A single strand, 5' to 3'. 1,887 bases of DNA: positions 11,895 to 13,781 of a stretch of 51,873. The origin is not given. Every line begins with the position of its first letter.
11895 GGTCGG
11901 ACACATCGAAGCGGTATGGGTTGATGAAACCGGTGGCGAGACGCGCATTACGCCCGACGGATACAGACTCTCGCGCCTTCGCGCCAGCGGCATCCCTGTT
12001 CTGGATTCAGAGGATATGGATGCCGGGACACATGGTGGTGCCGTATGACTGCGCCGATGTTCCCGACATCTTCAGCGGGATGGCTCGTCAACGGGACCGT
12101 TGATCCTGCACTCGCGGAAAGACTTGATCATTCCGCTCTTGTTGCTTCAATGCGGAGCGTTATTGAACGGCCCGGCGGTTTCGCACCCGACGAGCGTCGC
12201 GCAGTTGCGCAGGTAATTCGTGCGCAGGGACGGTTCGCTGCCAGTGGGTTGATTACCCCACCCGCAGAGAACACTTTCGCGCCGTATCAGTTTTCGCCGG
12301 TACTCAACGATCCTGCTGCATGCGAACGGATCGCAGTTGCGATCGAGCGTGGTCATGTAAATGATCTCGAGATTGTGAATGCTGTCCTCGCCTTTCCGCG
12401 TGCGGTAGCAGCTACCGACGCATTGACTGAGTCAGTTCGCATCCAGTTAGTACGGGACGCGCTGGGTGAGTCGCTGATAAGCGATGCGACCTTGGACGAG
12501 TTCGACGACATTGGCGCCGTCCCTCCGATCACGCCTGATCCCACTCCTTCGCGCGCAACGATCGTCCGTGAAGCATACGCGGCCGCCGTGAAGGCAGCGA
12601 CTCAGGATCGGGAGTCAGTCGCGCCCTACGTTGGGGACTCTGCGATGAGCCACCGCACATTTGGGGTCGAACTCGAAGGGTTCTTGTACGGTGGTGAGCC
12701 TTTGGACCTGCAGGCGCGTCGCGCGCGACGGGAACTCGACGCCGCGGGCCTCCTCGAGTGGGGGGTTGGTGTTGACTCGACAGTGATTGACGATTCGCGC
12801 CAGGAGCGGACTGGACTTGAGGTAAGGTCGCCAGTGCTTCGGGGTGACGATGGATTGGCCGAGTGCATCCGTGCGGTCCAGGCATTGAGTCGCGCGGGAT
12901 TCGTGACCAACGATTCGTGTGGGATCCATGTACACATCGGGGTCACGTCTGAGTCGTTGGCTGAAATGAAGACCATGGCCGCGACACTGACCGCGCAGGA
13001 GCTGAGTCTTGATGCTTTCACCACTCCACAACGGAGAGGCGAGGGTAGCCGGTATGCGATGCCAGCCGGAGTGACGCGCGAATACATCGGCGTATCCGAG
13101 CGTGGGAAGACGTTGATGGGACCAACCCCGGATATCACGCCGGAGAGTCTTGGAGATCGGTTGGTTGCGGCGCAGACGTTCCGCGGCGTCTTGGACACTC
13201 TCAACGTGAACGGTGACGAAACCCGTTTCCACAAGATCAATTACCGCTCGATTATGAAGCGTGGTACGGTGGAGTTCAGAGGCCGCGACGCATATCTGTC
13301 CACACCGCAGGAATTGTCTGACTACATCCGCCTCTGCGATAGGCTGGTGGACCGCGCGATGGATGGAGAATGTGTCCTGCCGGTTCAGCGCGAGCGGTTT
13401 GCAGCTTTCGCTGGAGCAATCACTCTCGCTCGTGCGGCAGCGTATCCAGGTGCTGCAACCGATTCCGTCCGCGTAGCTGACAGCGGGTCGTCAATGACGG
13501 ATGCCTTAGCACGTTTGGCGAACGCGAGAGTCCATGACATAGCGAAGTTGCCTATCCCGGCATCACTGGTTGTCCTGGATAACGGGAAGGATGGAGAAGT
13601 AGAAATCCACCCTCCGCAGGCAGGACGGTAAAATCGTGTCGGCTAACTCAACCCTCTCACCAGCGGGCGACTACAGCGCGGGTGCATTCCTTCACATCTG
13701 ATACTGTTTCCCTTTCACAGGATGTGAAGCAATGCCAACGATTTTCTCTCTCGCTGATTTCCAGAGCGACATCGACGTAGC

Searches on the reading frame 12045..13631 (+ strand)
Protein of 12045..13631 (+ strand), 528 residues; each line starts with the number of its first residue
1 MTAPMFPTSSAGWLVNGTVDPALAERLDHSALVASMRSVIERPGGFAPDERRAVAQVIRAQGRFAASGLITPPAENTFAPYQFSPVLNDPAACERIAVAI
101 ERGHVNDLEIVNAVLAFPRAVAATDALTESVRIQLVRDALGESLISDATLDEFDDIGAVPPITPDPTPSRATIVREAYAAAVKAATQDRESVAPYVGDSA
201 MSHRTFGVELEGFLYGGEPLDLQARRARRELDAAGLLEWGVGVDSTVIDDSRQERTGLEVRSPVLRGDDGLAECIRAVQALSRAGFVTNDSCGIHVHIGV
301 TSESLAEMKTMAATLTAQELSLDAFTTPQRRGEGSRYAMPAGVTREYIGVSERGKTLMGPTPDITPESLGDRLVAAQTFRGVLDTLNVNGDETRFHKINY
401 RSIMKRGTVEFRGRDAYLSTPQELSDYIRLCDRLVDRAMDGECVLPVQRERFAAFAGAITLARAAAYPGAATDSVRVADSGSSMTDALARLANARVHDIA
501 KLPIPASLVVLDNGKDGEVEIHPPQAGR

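Call 9: search_protein_families(library=phrogs, proteins=[window:12045-13628:+], max_evalue=0.001)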
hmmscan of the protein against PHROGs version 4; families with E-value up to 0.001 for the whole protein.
window:12045-13628:+ (528 aa): 1 family
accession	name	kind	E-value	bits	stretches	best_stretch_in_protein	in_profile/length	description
phrog_2443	-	other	2.3e-18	67.2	1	239-446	199-370/801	amidoligase enzyme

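Call 10: search_protein_families(library=pfam, proteins=[window:12045-13628:+], max_evalue=0.01)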
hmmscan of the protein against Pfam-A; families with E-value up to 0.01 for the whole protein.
window:12045-13628:+ (528 aa): 1 family
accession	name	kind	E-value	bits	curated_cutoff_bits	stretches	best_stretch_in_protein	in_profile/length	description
PF12224.13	Amidoligase_2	-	8.5e-20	72.1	22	1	204-435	3-245/245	Putative amidoligase enzyme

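Call 43: find_encoding_contigs(protein=window:12045-13631:+, flank=10000, max_places=3)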
Protein window:12045-13631:+ (528 aa): 13 contigs read that carry it; 3 places shown.
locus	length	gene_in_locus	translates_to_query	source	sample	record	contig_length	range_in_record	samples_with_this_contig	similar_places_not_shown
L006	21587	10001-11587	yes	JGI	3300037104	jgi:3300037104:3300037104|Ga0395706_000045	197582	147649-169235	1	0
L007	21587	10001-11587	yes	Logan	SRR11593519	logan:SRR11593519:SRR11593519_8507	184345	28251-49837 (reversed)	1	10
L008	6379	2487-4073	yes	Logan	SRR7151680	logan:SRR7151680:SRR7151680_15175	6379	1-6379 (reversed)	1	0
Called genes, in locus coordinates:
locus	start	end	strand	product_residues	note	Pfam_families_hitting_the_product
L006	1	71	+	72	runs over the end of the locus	-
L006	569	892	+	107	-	-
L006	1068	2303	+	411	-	PF00712:DNA_pol3_beta, PF02767:DNA_pol3_beta_2, PF02768:DNA_pol3_beta_3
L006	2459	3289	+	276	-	PF13223:DUF4031 (weak)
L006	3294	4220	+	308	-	-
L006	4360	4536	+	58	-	PF14216:DUF4326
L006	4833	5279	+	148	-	PF20432:Xre-like-HTH (weak)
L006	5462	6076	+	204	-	PF08808:RES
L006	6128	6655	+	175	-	-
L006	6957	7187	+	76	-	-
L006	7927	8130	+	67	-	-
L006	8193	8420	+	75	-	-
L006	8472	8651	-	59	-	-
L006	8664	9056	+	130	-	-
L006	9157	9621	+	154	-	PF06094:GGACT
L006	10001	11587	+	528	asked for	PF12224:Amidoligase_2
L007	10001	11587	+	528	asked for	PF12224:Amidoligase_2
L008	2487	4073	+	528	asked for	PF12224:Amidoligase_2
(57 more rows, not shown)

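Call 49: search_protein_families(library=padloc, proteins=[window:12045-13628:+], max_evalue=0.001)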
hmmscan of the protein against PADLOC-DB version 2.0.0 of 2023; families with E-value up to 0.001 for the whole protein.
window:12045-13628:+ (528 aa): 0 families
